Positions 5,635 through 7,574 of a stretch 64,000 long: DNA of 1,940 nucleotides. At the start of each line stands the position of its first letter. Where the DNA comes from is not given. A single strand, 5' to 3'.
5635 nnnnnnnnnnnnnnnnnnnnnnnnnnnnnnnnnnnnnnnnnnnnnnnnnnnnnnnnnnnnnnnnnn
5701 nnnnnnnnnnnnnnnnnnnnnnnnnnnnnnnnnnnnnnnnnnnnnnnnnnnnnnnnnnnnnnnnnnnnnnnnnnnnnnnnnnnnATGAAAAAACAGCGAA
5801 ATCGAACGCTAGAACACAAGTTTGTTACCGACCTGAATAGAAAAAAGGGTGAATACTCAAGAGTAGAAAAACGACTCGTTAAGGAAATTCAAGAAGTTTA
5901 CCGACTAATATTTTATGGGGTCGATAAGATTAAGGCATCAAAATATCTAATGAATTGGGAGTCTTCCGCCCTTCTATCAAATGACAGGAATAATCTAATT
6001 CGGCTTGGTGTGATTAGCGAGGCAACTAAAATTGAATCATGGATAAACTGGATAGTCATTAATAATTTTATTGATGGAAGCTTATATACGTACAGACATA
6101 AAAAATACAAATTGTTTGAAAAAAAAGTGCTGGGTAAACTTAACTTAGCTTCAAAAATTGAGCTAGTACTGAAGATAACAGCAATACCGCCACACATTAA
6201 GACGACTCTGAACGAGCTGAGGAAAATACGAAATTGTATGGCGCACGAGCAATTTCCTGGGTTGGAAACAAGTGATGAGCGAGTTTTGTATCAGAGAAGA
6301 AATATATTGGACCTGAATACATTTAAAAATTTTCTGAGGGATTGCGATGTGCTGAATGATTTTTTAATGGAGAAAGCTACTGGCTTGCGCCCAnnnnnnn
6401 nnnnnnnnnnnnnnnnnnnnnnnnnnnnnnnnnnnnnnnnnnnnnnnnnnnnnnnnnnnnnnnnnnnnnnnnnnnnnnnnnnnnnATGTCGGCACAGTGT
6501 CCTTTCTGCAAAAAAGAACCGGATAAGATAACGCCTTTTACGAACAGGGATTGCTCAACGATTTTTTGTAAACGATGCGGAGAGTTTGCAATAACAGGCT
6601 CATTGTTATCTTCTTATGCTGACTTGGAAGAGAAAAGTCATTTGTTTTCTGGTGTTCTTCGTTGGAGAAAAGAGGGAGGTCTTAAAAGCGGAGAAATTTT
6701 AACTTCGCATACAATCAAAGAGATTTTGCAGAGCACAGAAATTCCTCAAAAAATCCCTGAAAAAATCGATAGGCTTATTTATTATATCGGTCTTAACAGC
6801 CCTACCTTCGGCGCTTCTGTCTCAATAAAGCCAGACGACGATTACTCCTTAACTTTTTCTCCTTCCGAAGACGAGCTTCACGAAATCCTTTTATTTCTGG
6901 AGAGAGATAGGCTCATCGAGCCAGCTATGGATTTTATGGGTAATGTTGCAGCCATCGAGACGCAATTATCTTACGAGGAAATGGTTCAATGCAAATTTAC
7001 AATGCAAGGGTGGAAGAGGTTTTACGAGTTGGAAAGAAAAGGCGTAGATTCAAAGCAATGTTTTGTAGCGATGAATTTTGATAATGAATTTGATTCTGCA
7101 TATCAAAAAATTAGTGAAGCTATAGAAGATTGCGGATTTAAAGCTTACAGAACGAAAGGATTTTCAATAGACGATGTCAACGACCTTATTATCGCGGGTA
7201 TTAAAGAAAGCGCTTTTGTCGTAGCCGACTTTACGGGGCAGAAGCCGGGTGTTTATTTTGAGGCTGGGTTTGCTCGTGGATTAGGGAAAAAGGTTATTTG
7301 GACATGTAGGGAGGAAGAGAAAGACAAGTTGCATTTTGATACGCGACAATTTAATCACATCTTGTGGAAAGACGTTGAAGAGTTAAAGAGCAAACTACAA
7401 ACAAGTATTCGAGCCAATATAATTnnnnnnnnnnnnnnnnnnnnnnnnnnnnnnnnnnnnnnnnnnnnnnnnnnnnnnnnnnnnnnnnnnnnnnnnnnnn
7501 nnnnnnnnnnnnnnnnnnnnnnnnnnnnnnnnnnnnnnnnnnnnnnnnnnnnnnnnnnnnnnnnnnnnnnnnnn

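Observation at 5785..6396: HEPN-type RNxxAH motif in an otherwise unrecognisable helical protein on the island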

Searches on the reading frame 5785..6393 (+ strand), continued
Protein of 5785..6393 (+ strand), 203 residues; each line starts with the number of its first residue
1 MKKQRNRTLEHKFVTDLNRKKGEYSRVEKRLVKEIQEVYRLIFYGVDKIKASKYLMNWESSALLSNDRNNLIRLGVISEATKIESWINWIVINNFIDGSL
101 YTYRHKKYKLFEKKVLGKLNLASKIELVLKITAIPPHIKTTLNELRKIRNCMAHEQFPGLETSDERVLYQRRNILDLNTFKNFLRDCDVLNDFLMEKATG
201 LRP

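Call 66: search_dna_similar(query=P0032, collection=phages, mode=protein, max_evalue=0.001)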
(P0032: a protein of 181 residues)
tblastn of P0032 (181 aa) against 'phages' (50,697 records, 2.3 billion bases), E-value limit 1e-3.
No match.

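Call 67: find_homologous_proteins(query=L001:7049-7738:+, max_evalue=0.001)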
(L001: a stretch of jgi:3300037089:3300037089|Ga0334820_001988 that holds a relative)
Query L001:7049-7738:+ (230 aa): 5 proteins with E <= 0.001 among 228 candidates.
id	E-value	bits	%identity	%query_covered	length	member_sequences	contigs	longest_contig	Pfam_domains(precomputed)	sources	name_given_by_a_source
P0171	4.9e-145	499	100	100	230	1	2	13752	PF18735.7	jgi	jgi:hypothetical protein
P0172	1.1e-72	262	55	98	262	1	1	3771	PF18735.7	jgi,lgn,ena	-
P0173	4.9e-43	165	42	97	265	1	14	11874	PF18735.7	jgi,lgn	jgi:hypothetical protein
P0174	2.4e-40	157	47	83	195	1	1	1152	PF18735.7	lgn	-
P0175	5.9e-40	155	40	97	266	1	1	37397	PF18735.7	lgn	-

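Call 72: search_protein_families(library=padloc, alignment_id=A8, max_evalue=0.00001)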
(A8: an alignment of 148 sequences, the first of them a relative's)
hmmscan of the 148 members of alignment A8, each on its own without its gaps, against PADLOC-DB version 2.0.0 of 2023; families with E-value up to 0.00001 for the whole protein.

A. member 1, L006:5219-5725:- (169 aa): 0 families

B. families by the number of members that match (of 148 scanned): 93 families (the first 25 are shown)
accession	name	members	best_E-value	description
PDLC04135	mad3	2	7.3e-21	mads_3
PDLC02289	AbiEii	1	2.2e-97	AbiEii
PDLC02233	AbiEi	1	1.3e-92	AbiEi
PDLC02226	AbiEi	1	1.1e-45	AbiEi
PDLC04709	PDC-M55C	1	1.6e-44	-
PDLC04991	PDC-S31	1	1.7e-43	-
PDLC04937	PDC-S15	1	1.7e-43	-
PDLC02292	AbiEii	1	5.9e-39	AbiEii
PDLC04151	HEC-05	1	1.4e-38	-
PDLC04938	PDC-S15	1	7.9e-36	-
PDLC02315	AbiEii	1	2.8e-34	AbiEii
PDLC04990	PDC-S31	1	9.9e-32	-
PDLC02322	AbiEii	1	3.9e-28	AbiEii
PDLC04931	PDC-S15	1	2.4e-27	-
PDLC02208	Ppl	1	1.7e-26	-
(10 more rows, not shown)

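Call 73: search_protein_families(library=pfam, alignment_id=A8, max_evalue=0.00001)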
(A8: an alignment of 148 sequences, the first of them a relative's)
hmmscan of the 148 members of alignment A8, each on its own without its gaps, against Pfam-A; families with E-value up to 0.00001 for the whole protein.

A. member 1, L006:5219-5725:- (169 aa): 0 families

B. families by the number of members that match (of 148 scanned): 102 families (the first 25 are shown)
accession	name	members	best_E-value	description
PF00295.23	Glyco_hydro_28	2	1.9e-40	Glycosyl hydrolases family 28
PF01609.27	DDE_Tnp_1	2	1.3e-17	Transposase DDE domain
PF12708.12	Pect-lyase_RHGA_epim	2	1.1e-15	Rhamnogalacturonase A/epimerase, pectate lyase-like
PF01381.28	HTH_3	2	8.1e-13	Helix-turn-helix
PF13586.12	DDE_Tnp_1_2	2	1.2e-11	Transposase DDE domain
PF00005.33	ABC_tran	2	7.1e-11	ABC transporter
PF13560.12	HTH_31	2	2.7e-08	Helix-turn-helix domain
PF10150.14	RNase_E_G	1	2e-99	Ribonuclease E/G family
PF03746.21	LamB_YcsF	1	1.3e-84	LamB/YcsF family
PF02626.20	CT_A_B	1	7.5e-83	Carboxyltransferase domain, subdomain A and B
PF09898.14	DUF2125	1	9.4e-82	Uncharacterized protein conserved in bacteria (DUF2125)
PF03781.23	FGE-sulfatase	1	3.3e-76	Sulfatase-modifying factor enzyme 1-like domain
PF13603.12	tRNA-synt_1_2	1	1.7e-66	Leucyl-tRNA synthetase, editing domain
PF09351.15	DUF1993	1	2.5e-66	Domain of unknown function (DUF1993)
PF01926.29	MMR_HSR1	1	1.9e-59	50S ribosome-binding GTPase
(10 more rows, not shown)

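Call 86: search_solved_structures(query=A4, max_evalue=10, show_alignments=2)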
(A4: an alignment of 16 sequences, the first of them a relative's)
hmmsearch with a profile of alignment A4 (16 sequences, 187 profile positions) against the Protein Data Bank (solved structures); distinct sequences matched with E-value up to 10: 7.
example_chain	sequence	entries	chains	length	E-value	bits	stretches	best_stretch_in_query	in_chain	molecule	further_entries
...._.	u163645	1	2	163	0.36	13.5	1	108-161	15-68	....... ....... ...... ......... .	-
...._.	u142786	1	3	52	0.52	13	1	4-36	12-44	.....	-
8f3a_A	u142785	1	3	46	0.61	12.8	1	4-35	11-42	IQN17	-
8vwe_C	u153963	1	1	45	0.62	12.8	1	4-35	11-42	Transmembrane protein gp41 IQN17 peptide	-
2r3c_A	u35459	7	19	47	0.64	12.7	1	4-35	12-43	gp41 N-peptide | IQN17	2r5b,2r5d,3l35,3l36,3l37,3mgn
1czq_A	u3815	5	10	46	0.66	12.7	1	4-35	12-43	FUSION PROTEIN BETWEEN THE HYDROPHOBIC POCKET OF HIV GP41 AND GCN4-PIQI | FUSION PROTEIN BETWEEN THE HYDROPHOBIC POCKET OF HIV GP41 AND GENERAL CONTROL PROTEIN 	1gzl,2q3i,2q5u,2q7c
8szz_0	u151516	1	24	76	1.7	11.3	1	4-49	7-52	O32-ZL4 Component A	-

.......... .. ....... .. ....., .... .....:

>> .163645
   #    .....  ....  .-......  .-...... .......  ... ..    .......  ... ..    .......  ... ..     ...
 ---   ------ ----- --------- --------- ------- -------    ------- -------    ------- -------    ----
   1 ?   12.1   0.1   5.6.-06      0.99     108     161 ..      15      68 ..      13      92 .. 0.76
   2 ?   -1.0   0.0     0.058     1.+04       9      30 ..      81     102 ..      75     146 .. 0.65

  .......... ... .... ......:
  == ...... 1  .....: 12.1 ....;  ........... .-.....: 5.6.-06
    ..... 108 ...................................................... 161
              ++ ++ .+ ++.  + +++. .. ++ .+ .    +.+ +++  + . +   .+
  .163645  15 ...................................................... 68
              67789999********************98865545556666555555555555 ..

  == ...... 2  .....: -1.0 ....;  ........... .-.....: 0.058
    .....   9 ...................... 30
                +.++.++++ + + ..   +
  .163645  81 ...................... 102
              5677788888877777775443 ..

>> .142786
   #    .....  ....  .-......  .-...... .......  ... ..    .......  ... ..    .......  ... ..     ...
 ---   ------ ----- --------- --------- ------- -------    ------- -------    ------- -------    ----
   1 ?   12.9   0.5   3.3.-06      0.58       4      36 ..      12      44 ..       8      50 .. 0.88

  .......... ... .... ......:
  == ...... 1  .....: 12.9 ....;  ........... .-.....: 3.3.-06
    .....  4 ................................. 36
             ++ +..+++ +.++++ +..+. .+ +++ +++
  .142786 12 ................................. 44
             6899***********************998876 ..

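Call 88: find_encoding_contigs(protein=P0004, flank=8000, max_places=3)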
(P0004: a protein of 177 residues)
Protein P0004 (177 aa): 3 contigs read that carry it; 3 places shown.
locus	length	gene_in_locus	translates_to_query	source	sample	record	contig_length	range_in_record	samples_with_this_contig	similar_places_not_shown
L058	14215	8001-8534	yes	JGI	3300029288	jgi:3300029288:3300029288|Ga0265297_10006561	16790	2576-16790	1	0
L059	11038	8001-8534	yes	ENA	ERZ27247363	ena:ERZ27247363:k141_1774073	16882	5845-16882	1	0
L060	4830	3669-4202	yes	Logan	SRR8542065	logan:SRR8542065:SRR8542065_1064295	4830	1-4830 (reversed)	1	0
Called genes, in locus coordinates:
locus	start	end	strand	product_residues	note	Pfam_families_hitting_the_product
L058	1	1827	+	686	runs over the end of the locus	PF13175:AAA_15, PF13304:AAA_21 (weak), PF20469:OLD-like_TOPRIM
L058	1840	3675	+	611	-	PF00580:UvrD-helicase, PF13086:AAA_11 (weak), PF13245:AAA_19, PF13604:AAA_30 (faint), PF01443:Viral_helicase1 (faint)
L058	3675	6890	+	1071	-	PF04313:HSDR_N, PF04851:ResIII, PF18766:SWI2_SNF2, PF22679:T1R_D3-like, PF11867:T1RH-like_C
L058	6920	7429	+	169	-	PF10107:Endonuc_Holl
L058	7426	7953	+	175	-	PF10107:Endonuc_Holl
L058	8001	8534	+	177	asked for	-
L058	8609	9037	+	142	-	PF18765:Polbeta (weak)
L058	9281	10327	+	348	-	PF16258:DUF4912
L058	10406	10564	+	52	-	PF11154:DUF2934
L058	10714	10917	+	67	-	PF10771:DUF2582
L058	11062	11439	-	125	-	-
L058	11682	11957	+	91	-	-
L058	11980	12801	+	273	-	PF12147:Methyltransf_20, PF13489:Methyltransf_23, PF01209:Ubie_methyltran (weak), PF05175:MTS (faint), PF13847:Methyltransf_31, PF08241:Methyltransf_11 (weak), PF08242:Methyltransf_12 (weak), PF13649:Methyltransf_25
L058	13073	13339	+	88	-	PF01527:HTH_Tnp_1, PF13384:HTH_23 (weak), PF13518:HTH_28 (weak), PF13551:HTH_29 (weak)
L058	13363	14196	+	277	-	PF13276:HTH_21, PF00665:rve, PF13683:rve_3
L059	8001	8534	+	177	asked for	-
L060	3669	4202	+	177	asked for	-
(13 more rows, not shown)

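Call 89: find_encoding_contigs(protein=P0006, flank=8000, max_places=3)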
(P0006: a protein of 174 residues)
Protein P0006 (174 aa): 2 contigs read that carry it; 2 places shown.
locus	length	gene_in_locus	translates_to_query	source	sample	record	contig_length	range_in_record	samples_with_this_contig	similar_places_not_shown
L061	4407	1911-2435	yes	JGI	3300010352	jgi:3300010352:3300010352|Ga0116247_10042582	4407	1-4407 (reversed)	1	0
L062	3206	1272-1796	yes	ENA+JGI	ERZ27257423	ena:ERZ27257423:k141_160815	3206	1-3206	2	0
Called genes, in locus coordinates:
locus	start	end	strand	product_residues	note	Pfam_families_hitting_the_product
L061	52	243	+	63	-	-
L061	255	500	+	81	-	-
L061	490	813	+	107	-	-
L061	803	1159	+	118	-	PF20213:DUF6573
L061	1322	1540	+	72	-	-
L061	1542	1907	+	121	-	PF04307:YdjM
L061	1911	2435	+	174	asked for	-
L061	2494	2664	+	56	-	-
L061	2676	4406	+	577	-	?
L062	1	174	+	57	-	?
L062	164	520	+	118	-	PF20213:DUF6573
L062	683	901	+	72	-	-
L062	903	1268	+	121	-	PF04307:YdjM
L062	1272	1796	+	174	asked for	-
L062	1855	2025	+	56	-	-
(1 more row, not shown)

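Call 104: search_protein_families(library=phrogs, alignment_id=A3, max_evalue=0.001)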
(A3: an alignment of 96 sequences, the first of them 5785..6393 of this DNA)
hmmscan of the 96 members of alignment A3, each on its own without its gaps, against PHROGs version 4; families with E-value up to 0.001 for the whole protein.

A. member 1, window:5785-6393:+ (203 aa): 0 families

B. families by the number of members that match (of 96 scanned): 2 families
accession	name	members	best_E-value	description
phrog_5483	-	16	1.2e-05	-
phrog_2158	-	1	0.00021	abortive infection resistance protein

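Call 105: search_dna_similar(query=window:5785-6393:+, collection=phages, mode=protein, max_evalue=0.01)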
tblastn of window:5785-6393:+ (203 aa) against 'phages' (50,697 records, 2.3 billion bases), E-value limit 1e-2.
No match.

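Call 106: search_dna_similar(query=window:5785-6393:+, collection=plasmids, mode=protein, max_evalue=0.01)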
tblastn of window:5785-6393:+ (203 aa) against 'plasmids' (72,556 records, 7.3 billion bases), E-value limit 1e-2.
No match.

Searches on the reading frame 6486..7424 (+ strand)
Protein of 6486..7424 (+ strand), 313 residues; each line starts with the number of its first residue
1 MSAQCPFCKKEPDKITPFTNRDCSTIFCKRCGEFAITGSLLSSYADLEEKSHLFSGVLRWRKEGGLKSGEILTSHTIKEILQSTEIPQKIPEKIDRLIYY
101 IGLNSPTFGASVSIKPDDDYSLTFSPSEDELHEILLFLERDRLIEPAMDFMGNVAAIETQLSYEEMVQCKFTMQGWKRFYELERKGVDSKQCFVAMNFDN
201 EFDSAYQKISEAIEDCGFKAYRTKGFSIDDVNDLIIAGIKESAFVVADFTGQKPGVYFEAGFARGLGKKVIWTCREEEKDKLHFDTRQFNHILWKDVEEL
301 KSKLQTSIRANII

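Call 3: search_protein_families(library=pfam, proteins=[window:6486-7424:+], max_evalue=1)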
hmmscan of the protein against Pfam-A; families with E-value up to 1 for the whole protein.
window:6486-7424:+ (313 aa): 5 families
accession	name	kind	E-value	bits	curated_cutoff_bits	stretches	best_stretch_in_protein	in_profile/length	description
PF05014.21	Nuc_deoxyrib_tr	-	2.7e-05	24.7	28.8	1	236-279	57-102/117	Nucleoside 2-deoxyribosyltransferase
PF03370.18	CBM_21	-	0.044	14.5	28.9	1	137-189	8-58/113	Carbohydrate/starch-binding module (family 21)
PF06265.16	YutD-like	-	0.069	13.7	25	1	188-231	12-55/85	Putative antitoxin YutD-like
PF14354.12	Lar_restr_allev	-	0.14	12.8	28.6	1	4-33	5-33/58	Restriction alleviation protein Lar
PF14634.12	zf-RING_5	-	0.32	11.5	27.9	1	4-31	1-28/43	zinc-RING finger domain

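Call 4: search_protein_families(library=padloc, proteins=[window:6486-7424:+], max_evalue=1)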
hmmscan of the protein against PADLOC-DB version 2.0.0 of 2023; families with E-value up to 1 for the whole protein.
window:6486-7424:+ (313 aa): 1 family
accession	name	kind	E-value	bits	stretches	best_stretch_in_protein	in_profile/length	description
PDLC00733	Effector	-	3.6e-08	30.6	1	227-303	289-363/388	TIR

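Call 5: search_protein_families(library=ncbifam, proteins=[window:6486-7424:+], max_evalue=1)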
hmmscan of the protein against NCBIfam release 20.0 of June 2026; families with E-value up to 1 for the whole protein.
window:6486-7424:+ (313 aa): 2 families
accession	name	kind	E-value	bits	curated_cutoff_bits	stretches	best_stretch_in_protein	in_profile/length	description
TIGR03655.1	anti_R_Lar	subfamily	0.021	15.1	39.6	1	4-32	3-35/55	Lar family restriction alleviation protein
TIGR02443.1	TIGR02443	equivalog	0.077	12.9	49.45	1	3-32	10-38/59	YheV family putative zinc ribbon protein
